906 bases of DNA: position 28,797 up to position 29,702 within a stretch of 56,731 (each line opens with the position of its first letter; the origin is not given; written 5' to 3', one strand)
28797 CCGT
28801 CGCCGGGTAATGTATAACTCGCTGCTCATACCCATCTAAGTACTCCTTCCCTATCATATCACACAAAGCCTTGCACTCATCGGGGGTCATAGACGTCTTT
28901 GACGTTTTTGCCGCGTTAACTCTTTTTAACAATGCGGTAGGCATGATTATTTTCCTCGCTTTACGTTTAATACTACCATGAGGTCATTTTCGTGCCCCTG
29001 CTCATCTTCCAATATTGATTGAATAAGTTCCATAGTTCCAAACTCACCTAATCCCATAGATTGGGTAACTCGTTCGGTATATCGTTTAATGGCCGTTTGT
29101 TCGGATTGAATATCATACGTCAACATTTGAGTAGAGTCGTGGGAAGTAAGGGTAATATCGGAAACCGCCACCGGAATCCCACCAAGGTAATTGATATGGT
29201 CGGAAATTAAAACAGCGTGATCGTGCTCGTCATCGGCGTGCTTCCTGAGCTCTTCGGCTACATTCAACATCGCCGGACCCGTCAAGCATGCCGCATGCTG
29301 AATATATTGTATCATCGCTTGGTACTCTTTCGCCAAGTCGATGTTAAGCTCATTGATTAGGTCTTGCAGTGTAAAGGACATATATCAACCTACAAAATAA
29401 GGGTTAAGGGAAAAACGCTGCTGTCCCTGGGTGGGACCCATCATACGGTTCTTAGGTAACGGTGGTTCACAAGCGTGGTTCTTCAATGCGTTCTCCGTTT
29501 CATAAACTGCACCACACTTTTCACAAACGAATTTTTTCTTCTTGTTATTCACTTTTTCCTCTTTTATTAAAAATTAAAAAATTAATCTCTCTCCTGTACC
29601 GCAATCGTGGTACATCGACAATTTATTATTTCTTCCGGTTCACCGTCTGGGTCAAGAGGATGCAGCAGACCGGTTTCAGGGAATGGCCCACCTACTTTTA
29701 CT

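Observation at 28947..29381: Ferritin-like di-iron protein encoded inside the capsid assembly module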

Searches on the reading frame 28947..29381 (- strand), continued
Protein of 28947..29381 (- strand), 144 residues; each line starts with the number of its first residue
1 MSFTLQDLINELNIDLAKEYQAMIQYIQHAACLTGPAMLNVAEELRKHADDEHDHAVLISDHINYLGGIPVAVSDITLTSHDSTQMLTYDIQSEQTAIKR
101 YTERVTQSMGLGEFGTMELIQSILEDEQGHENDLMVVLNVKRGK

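Call 75: list_cluster_members(proteins=[P0001, P0002, P0041])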
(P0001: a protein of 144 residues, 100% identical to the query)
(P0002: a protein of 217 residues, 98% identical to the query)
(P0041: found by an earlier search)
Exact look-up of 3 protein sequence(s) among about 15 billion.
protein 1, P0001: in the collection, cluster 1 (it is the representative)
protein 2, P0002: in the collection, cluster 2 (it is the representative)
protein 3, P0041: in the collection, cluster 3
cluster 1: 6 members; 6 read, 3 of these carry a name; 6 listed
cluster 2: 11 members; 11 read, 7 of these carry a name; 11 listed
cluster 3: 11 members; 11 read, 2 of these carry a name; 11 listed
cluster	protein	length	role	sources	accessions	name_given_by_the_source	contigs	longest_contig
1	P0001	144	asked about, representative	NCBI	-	-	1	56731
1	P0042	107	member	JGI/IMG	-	bacterioferritin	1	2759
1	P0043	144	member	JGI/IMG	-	bacterioferritin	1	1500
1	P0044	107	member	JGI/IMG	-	-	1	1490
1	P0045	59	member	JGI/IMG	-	ferritin-like protein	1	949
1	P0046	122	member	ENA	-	-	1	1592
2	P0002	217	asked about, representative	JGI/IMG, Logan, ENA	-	bacterioferritin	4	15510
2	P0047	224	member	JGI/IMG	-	bacterioferritin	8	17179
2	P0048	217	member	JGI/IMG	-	bacterioferritin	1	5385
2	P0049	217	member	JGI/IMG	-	bacterioferritin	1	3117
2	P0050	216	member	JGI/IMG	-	bacterioferritin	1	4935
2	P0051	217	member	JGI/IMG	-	bacterioferritin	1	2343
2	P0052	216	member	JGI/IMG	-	bacterioferritin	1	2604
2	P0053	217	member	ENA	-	-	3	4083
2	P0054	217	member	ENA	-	-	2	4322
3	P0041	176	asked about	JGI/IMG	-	bacterioferritin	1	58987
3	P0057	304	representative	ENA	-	-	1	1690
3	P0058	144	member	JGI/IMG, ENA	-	bacterioferritin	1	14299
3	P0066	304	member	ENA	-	-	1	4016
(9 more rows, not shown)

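Call 77: find_encoding_contigs(protein=P0058, flank=6000, max_places=2)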
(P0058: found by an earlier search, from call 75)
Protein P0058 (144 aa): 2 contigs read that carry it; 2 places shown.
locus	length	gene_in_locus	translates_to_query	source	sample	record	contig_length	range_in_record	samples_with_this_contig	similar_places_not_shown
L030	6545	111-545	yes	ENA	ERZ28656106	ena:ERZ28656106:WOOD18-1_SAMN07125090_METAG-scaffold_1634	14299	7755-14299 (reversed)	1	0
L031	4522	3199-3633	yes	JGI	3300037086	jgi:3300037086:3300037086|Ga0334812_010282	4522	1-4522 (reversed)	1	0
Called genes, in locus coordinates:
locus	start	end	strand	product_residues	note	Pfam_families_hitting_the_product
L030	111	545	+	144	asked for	PF00210:Ferritin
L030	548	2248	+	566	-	-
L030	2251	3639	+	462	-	PF05065:Phage_capsid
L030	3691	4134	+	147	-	-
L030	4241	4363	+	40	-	-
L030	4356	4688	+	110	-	-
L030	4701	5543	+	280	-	-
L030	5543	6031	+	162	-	-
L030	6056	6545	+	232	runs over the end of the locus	-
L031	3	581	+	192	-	?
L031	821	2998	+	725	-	PF04860:Phage_portal, PF04233:Phage_Mu_F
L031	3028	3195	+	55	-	-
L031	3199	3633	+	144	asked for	PF00210:Ferritin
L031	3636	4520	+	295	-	?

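Call 78: find_encoding_contigs(protein=P0066, flank=6000, max_places=2)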
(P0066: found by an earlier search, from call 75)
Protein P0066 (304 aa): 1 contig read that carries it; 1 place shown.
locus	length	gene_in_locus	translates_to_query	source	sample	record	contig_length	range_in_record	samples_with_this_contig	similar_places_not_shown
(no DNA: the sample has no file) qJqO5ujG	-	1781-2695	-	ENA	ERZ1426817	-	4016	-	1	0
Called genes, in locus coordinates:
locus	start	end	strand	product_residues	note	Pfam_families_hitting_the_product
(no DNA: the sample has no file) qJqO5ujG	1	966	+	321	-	?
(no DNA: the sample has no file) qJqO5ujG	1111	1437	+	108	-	-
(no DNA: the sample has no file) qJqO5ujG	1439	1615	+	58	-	-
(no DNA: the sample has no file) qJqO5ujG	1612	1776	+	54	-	-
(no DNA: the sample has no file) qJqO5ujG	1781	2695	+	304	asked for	PF00210:Ferritin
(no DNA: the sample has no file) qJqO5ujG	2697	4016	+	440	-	?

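Call 81: search_protein_families(library=pfam, proteins=[P0057, L001:4724-4894:+], max_evalue=0.1)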
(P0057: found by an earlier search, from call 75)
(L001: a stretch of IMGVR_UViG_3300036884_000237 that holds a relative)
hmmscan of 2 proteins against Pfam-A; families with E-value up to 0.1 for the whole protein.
P0057 (304 aa): 4 families
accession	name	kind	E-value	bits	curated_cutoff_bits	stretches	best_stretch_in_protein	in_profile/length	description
PF00210.30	Ferritin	-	4.4e-22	79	24.5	1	169-298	1-136/142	Ferritin-like domain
PF02195.25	ParB_N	-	0.014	15.8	26.3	1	86-136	29-77/95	ParB N-terminal domain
PF02915.23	Rubrerythrin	-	0.021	15.7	22.8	0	176-294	7-133/137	Rubrerythrin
PF13668.12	Ferritin_2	-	0.093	13.3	24.7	0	198-291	38-129/138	Ferritin-like domain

L001:4724-4894:+ (56 aa): 6 families
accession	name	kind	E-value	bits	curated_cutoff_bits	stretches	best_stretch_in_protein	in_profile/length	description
PF00096.32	zf-C2H2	-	0.0032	18.3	25.2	1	9-28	1-20/23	Zinc finger, C2H2 type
PF13894.12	zf-C2H2_4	-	0.0039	18.2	27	1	9-28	1-20/24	C2H2-type zinc finger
PF05191.20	ADK_lid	-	0.012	15.9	26.6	1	9-22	2-16/36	Adenylate kinase, active site lid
PF02150.21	Zn_ribbon_RPB9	-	0.025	14.9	25.2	1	5-21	16-34/36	RNA polymerases M/15 Kd subunit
PF08271.17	Zn_Ribbon_TF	-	0.026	14.5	29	1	8-21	19-32/43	TFIIB zinc-binding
PF23447.1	DUF7128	-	0.036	14.4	25.7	1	7-27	11-31/44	Domain of unknown function (DUF7128)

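Call 83: find_homologous_proteins(query=P0057, region=1-45, max_evalue=10)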
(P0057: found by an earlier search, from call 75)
Query P0057, residues 1-45 (45 aa): 1 proteins with E <= 10 among 3 candidates.
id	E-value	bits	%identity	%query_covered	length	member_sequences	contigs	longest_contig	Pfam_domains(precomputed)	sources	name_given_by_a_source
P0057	1.3e-20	89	100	100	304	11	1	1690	PF00210.31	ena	-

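Call 91: search_protein_representatives(protein=P0001)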
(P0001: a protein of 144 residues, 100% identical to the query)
Query: 144 residues. Proteins with E-value up to 0.001 (for the whole library): 1378; up to 1e-10: 356; up to 1e-30: 9. The best 150 are listed.
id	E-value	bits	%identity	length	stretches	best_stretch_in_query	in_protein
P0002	3.6e-86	302.4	98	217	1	1-144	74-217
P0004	8.4e-59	213.9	72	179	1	2-143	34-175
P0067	2.6e-35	137.9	46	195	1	2-141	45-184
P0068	4.7e-34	133.8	52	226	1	8-138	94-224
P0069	1.4e-32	129.1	48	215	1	3-138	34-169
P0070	4.8e-32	127.3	49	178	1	3-138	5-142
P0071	5.3e-32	127.2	52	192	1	7-138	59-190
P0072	3.3e-31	124.6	48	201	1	4-138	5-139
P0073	1.0e-30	123.0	46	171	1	8-139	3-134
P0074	1.6e-30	122.4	46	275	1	4-141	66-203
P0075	3.3e-30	121.4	50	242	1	8-140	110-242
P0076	7.1e-30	120.3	46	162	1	6-138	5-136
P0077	7.5e-30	120.2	45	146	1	7-139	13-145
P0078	2.2e-29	118.7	42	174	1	6-142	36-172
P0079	4.8e-29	117.6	50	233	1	4-138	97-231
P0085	1.6e-27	112.7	40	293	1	5-138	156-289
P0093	2.7e-26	108.7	41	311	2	5-142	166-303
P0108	2.6e-24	102.3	43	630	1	4-142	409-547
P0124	1.3e-22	96.8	39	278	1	8-138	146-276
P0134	6.7e-22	94.5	38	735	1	7-140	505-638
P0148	1.3e-20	90.3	38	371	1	7-140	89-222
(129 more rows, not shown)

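Call 96: find_encoding_contigs(protein=P0134, flank=5000, max_places=2)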
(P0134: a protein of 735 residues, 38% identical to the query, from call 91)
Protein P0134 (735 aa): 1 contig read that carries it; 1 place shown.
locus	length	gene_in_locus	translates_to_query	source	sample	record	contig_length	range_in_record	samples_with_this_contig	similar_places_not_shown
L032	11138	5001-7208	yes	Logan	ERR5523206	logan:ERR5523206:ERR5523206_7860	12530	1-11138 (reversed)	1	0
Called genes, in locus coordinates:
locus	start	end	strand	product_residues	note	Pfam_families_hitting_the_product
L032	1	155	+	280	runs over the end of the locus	-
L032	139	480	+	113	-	-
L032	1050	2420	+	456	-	-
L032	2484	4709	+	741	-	PF04860:Phage_portal, PF04233:Phage_Mu_F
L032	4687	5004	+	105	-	-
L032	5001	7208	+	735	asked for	PF25206:DUF7836 (faint), PF00210:Ferritin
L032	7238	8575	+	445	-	PF05065:Phage_capsid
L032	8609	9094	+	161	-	-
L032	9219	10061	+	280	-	-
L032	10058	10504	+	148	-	-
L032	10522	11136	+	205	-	?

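Call 101: find_related_loci(query=P0074, collection=viral_contigs, flank=6000)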
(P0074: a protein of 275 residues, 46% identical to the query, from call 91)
Query P0074 (275 aa) in viral_contigs; peptide patterns used: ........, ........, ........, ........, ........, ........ (x = any residue, [..] = any of these).
184 stretches matched a pattern; 171 encode a relative of the query (tblastn E <= 1e-3); the best 80 are kept; 80 distinct loci.
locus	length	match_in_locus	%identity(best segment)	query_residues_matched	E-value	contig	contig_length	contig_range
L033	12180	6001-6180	63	214-273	4e-18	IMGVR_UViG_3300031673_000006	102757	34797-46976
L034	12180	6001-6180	63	214-273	4e-18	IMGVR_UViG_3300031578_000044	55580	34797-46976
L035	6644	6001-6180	65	214-273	3e-18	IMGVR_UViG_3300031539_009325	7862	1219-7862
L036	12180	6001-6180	65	214-273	3e-18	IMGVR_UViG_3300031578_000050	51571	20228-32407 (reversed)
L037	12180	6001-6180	62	214-273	6e-18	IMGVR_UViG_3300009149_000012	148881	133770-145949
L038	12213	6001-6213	50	196-273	5e-17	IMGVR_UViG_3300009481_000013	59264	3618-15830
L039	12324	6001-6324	40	178-275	8e-17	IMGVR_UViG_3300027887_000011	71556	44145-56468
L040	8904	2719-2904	53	214-275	4e-16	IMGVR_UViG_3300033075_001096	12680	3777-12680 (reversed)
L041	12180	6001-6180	60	214-273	5e-16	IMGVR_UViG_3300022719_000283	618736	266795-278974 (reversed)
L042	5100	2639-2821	56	214-274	1e-15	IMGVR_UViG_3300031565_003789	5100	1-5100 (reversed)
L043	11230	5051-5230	58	214-273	2e-15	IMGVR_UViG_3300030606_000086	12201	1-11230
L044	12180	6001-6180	57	214-273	4e-15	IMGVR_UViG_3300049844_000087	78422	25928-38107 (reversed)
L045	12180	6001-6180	58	216-275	5e-15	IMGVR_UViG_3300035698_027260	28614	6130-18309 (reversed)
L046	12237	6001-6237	46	207-275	9e-14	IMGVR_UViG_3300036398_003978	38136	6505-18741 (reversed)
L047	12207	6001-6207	52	216-274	4e-13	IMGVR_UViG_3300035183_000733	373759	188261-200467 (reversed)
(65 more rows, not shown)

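Call 102: find_related_loci(query=P0093, collection=viral_contigs, flank=6000)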
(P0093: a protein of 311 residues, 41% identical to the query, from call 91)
Query P0093 (311 aa) in viral_contigs; peptide patterns used: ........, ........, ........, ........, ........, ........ (x = any residue, [..] = any of these).
5 stretches matched a pattern, but none encodes a relative of the query by tblastn (E <= 1e-3).

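Call 104: search_protein_families(library=pfam, proteins=[P0074, P0068, P0085, P0148, P0108, P0134, P0075, P0069, P0124], max_evalue=0.01)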
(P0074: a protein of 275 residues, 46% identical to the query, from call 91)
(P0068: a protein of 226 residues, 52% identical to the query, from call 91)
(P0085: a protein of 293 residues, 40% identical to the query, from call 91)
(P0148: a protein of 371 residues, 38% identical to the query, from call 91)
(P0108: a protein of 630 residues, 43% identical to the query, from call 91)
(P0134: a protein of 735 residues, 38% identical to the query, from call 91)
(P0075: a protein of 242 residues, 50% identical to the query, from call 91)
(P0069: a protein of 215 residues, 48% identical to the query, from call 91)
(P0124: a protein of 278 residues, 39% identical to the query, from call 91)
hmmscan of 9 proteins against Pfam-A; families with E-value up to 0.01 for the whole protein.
P0074 (275 aa): 2 families
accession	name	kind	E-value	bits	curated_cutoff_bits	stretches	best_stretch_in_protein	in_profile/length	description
PF00210.30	Ferritin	-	1.9e-29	102.9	24.5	1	71-196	1-132/142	Ferritin-like domain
PF18905.5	DUF5661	-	3.6e-11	43.7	27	1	232-275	18-65/65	Protein of unknown function (DUF5661)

P0068 (226 aa): 3 families
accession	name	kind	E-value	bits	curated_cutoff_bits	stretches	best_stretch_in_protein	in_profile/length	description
PF00210.30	Ferritin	-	1.6e-27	96.6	24.5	1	95-220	1-132/142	Ferritin-like domain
PF02915.23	Rubrerythrin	-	0.0051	17.6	22.8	1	107-219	12-132/137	Rubrerythrin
PF05974.18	DUF892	-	0.0054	17.2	23.7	1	157-222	83-148/159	Domain of unknown function (DUF892)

P0085 (293 aa): 2 families
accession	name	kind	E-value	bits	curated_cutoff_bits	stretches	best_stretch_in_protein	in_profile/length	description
PF00210.30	Ferritin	-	1e-23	84.3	24.5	1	162-289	3-136/142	Ferritin-like domain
PF02915.23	Rubrerythrin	-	0.01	16.7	22.8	0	167-283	7-131/137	Rubrerythrin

P0148 (371 aa): 2 families
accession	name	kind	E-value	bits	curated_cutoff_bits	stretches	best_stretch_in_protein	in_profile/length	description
PF00210.30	Ferritin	-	2.3e-19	70.2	24.5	1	93-221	3-137/142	Ferritin-like domain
PF13668.12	Ferritin_2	-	0.0059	17.2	24.7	0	123-214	41-130/138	Ferritin-like domain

P0108 (630 aa): 2 families
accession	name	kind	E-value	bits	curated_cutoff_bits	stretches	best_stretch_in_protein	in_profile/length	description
PF00210.30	Ferritin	-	1.6e-23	83.6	24.5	1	415-544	2-137/142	Ferritin-like domain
PF04586.22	Peptidase_S78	-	0.00022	21.9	21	1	93-214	46-160/165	Caudovirus prohead serine protease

P0134 (735 aa): 3 families
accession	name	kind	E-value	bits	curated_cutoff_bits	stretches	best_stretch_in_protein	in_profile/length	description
PF00210.30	Ferritin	-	1.2e-21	77.6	24.5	1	508-636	2-136/142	Ferritin-like domain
PF25206.1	DUF7836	-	1.7e-05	25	26.7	1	375-412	5-42/59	Domain of unknown function (DUF7836)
PF13717.11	Zn_ribbon_4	-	0.0097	16.3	30.3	0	362-387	7-35/36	zinc-ribbon domain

P0075 (242 aa): 3 families
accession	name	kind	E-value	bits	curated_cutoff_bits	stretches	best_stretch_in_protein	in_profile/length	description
PF00210.30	Ferritin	-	1.2e-23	84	24.5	1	112-237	2-133/142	Ferritin-like domain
PF06094.17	GGACT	-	6.6e-14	52.9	22.8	1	4-101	1-109/120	Gamma-glutamyl cyclotransferase, AIG2-like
PF02915.23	Rubrerythrin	-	0.0038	18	22.8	1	114-237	3-134/137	Rubrerythrin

P0069 (215 aa): 3 families
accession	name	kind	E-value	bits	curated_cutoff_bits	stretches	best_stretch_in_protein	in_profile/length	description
PF00210.30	Ferritin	-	9.1e-25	87.7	24.5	1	40-165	1-132/142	Ferritin-like domain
PF02915.23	Rubrerythrin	-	0.00055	20.8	22.8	1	43-167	3-135/137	Rubrerythrin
PF12902.13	Ferritin-like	-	0.00088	19.6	22.3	1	43-124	1-84/221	Ferritin-like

P0124 (278 aa): 2 families
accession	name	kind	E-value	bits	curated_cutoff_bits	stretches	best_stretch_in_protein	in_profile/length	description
PF00210.30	Ferritin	-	3e-23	82.8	24.5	1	148-277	2-137/142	Ferritin-like domain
PF12902.13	Ferritin-like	-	0.0021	18.4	22.3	1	154-212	5-63/221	Ferritin-like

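Call 109: find_related_loci(query=A3, collection=metagenome_contigs, flank=7000)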
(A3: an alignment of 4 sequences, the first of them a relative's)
Query A3 (192 aa) in metagenome_contigs; peptide patterns used: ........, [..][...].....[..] (x = any residue, [..] = any of these).
600 stretches matched a pattern (row limit reached: there are more); 121 encode a relative of the query (tblastn E <= 1e-3); the best 80 are kept; 80 distinct loci.
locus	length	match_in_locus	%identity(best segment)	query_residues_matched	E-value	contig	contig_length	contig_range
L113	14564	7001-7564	59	7-192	2e-68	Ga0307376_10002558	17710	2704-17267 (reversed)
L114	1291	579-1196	52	7-192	2e-62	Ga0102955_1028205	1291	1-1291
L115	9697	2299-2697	66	60-192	6e-54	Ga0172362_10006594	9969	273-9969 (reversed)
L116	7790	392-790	66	60-192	6e-54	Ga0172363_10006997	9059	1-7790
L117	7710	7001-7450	60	44-192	3e-53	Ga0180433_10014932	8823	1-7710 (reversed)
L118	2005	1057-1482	58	51-192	9e-54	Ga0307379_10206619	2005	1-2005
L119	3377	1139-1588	57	44-192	2e-51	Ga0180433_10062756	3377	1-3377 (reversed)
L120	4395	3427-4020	45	3-191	5e-51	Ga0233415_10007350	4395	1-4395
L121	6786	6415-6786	66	58-181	1e-50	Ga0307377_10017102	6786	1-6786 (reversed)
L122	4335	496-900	62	57-191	2e-49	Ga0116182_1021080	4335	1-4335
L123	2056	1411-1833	58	52-191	7e-48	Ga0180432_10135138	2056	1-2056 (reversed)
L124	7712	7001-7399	57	59-191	3e-45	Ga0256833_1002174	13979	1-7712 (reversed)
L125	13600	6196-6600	56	57-191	3e-45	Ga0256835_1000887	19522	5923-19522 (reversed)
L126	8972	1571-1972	57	59-192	5e-42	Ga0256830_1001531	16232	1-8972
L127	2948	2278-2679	57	59-192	2e-42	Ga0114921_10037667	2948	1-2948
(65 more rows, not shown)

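Call 112: search_protein_families(library=pfam, proteins=[L113:982-2193:+, L113:2207-3019:+, L113:3035-3580:+, L113:3582-4229:+, L113:4901-5644:+, L113:5661-6974:+, L113:6992-7567:+, L113:7567-7857:+, L113:7863-9014:+, L113:9014-10294:+], max_evalue=0.01)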
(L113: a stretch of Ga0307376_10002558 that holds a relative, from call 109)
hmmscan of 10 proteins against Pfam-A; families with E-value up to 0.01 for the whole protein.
L113:982-2193:+ (403 aa): 1 family
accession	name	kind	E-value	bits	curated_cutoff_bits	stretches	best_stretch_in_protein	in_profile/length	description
PF03425.19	CBM_11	-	4.6e-06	27.2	27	1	153-257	13-128/182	Carbohydrate binding domain (family 11)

L113:2207-3019:+ (270 aa): 0 families

L113:3035-3580:+ (181 aa): 0 families

L113:3582-4229:+ (215 aa): 0 families

L113:4901-5644:+ (247 aa): 0 families

L113:5661-6974:+ (437 aa): 0 families

L113:6992-7567:+ (191 aa): 2 families
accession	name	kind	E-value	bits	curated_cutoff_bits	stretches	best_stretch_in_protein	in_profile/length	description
PF00210.30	Ferritin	-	2.4e-26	92.8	24.5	1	61-185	2-132/142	Ferritin-like domain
PF03232.19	COQ7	-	0.00038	20.6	23.5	0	66-118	10-60/169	Ubiquinone biosynthesis protein COQ7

L113:7567-7857:+ (96 aa): 1 family
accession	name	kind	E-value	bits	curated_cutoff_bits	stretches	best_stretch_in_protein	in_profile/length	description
PF18905.5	DUF5661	-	1.9e-12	47.8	27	1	47-93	16-65/65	Protein of unknown function (DUF5661)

L113:7863-9014:+ (383 aa): 0 families

L113:9014-10294:+ (426 aa): 0 families

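Call 113: search_protein_families(library=phrogs, proteins=[L113:982-2193:+, L113:2207-3019:+, L113:3035-3580:+, L113:3582-4229:+, L113:4901-5644:+, L113:5661-6974:+, L113:6992-7567:+, L113:7567-7857:+, L113:7863-9014:+, L113:9014-10294:+], max_evalue=0.001)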
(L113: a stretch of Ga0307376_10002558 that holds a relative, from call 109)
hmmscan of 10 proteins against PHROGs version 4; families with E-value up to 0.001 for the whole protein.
L113:982-2193:+ (403 aa): 1 family
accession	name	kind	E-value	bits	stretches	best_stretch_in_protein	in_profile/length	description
phrog_877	-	unknown function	0.00092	18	0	287-390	1020-1129/1141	-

L113:2207-3019:+ (270 aa): 0 families

L113:3035-3580:+ (181 aa): 1 family
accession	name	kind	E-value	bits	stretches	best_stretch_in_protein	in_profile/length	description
phrog_1128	-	moron, auxiliary metabolic gene and host takeover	6.2e-06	26.6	1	1-146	25-149/381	enoyl-CoA hydratase/carnithine racemase-like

L113:3582-4229:+ (215 aa): 0 families

L113:4901-5644:+ (247 aa): 1 family
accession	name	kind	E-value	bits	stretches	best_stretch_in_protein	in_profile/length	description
phrog_211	-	connector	6.8e-12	45.5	1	6-237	725-964/976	head-tail adaptor Ad2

L113:5661-6974:+ (437 aa): 0 families

L113:6992-7567:+ (191 aa): 0 families

L113:7567-7857:+ (96 aa): 0 families

L113:7863-9014:+ (383 aa): 0 families

L113:9014-10294:+ (426 aa): 0 families

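Call 115: find_encoding_contigs(protein=P0108, flank=5000, max_places=2)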
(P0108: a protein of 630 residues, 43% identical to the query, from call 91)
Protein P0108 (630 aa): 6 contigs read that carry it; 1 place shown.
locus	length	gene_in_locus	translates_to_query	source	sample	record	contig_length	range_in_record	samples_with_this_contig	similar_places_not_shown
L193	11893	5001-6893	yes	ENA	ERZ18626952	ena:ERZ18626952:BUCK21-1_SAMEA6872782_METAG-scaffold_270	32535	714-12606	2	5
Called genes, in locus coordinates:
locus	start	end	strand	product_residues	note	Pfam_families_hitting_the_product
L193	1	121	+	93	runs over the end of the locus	-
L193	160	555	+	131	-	-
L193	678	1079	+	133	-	-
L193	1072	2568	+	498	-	-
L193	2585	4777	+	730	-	PF04860:Phage_portal, PF04233:Phage_Mu_F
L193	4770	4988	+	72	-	-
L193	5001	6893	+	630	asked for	PF00210:Ferritin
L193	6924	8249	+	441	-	PF05065:Phage_capsid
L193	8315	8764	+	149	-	-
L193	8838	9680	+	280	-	-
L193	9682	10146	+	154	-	-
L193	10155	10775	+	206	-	-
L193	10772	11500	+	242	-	PF05704:Caps_synth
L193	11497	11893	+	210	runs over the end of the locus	PF13578:Methyltransf_24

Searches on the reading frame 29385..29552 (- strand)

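Call 3: search_protein_families(library=pfam, proteins=[window:29385-29552:-], max_evalue=0.01)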
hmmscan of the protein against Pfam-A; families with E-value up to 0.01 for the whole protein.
window:29385-29552:- (55 aa): 2 families
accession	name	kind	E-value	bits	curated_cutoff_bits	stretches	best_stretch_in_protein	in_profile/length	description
PF00096.32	zf-C2H2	-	0.0064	17.3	25.2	1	8-27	1-20/23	Zinc finger, C2H2 type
PF13894.12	zf-C2H2_4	-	0.0067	17.5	27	0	8-26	1-19/24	C2H2-type zinc finger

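Call 5: search_protein_families(library=phrogs, proteins=[window:29385-29552:-], max_evalue=0.001)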
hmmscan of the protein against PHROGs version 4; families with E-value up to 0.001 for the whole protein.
window:29385-29552:- (55 aa): 0 families
